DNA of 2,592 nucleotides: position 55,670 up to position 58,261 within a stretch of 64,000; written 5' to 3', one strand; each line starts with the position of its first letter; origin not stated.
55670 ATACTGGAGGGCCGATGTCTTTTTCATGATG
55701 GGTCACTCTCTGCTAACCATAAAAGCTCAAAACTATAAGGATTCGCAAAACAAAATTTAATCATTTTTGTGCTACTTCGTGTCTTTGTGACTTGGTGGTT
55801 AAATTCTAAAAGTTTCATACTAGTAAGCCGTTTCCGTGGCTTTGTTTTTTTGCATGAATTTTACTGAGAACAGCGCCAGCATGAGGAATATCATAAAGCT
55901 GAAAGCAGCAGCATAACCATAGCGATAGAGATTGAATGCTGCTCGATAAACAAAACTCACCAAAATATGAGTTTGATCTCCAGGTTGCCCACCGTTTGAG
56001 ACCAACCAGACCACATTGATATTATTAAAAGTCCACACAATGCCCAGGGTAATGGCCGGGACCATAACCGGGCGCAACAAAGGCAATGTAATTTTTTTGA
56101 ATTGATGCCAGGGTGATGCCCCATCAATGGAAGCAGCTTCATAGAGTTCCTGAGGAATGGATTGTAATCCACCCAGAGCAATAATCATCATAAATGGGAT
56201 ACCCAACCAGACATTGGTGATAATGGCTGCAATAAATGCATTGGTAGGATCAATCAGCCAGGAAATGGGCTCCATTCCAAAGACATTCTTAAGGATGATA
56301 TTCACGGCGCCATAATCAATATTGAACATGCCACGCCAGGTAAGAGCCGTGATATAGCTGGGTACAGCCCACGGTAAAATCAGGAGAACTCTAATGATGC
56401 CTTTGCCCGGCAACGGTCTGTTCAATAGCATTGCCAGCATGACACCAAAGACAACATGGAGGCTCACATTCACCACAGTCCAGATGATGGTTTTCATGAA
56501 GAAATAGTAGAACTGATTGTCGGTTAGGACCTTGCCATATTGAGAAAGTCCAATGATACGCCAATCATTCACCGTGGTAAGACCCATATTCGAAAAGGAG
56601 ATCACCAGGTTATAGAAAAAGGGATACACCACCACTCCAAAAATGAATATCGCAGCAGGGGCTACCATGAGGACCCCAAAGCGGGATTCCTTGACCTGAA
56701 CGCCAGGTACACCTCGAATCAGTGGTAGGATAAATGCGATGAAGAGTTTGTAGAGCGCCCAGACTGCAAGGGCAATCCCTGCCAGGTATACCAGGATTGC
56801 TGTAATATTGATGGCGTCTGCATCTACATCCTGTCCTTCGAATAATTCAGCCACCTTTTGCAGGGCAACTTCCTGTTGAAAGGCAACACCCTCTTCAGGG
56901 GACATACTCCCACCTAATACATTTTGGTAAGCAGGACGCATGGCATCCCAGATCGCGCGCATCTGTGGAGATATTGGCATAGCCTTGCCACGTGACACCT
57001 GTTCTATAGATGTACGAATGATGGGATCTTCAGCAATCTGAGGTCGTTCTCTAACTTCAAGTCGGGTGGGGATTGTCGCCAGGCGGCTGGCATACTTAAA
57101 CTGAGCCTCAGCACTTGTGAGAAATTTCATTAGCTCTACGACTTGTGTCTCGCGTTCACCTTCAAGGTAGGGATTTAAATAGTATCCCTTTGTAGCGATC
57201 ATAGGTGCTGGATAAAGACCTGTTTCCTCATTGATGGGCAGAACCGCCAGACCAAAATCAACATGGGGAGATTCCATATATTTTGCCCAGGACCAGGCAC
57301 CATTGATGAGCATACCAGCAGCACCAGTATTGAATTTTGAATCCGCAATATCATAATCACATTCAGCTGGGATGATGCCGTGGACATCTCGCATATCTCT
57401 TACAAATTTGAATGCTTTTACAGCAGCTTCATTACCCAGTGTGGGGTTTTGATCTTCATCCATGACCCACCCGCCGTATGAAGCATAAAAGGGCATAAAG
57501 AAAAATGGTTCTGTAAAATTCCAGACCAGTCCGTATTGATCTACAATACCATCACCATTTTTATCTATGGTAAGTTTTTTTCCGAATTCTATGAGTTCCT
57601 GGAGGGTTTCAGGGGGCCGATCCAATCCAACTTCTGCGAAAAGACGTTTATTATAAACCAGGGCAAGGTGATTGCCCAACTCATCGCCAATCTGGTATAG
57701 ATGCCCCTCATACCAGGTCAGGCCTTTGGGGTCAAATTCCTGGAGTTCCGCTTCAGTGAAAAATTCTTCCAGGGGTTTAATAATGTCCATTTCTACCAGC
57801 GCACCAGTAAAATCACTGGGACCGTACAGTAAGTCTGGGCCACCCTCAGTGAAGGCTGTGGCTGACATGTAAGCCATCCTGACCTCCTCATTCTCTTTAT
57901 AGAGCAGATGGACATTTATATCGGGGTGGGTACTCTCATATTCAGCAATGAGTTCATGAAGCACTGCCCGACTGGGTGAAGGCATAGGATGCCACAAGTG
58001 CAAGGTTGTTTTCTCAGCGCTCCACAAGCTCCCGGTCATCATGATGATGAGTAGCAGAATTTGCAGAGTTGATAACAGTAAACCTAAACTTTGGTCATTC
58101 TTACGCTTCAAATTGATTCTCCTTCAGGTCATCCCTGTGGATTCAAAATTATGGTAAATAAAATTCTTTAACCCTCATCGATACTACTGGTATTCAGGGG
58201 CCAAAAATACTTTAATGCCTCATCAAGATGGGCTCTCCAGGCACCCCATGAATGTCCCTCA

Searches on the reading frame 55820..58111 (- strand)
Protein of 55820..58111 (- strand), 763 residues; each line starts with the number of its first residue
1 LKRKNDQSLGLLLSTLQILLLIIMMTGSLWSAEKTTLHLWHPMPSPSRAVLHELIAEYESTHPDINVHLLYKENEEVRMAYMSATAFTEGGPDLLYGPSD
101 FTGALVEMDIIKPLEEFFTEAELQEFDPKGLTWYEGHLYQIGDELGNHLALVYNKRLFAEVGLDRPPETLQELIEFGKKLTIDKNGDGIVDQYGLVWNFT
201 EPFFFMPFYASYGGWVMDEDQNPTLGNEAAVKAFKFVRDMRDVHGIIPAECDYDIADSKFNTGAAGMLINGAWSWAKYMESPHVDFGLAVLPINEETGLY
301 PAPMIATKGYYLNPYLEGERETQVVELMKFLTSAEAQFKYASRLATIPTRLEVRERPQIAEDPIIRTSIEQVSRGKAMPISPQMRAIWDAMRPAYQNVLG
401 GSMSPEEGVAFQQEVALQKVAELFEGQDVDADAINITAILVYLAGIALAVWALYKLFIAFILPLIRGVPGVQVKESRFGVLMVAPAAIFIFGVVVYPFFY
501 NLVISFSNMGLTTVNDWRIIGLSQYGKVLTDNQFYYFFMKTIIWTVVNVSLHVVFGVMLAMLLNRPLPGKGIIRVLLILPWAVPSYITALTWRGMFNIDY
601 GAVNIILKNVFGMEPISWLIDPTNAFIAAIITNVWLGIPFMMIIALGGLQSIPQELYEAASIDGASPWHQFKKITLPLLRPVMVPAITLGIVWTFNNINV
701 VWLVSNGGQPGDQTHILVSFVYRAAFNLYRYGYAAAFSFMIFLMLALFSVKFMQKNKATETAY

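Call 66: search_protein_families(library=pfam, proteins=[window:55820-58111:-], max_evalue=0.00001)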
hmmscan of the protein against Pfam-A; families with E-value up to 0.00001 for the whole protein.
window:55820-58111:- (763 aa): 3 families
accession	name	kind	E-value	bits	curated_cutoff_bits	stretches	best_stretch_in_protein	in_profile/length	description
PF13416.11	SBP_bac_8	-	3.2e-28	99.7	27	1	53-366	1-278/279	Bacterial extracellular solute-binding protein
PF01547.30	SBP_bac_1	-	3.4e-27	96.7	26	1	50-337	9-306/307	Bacterial extracellular solute-binding protein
PF00528.27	BPD_transp_1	-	1.1e-19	71.3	26.4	1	553-750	2-171/184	Binding-protein-dependent transport system inner membrane component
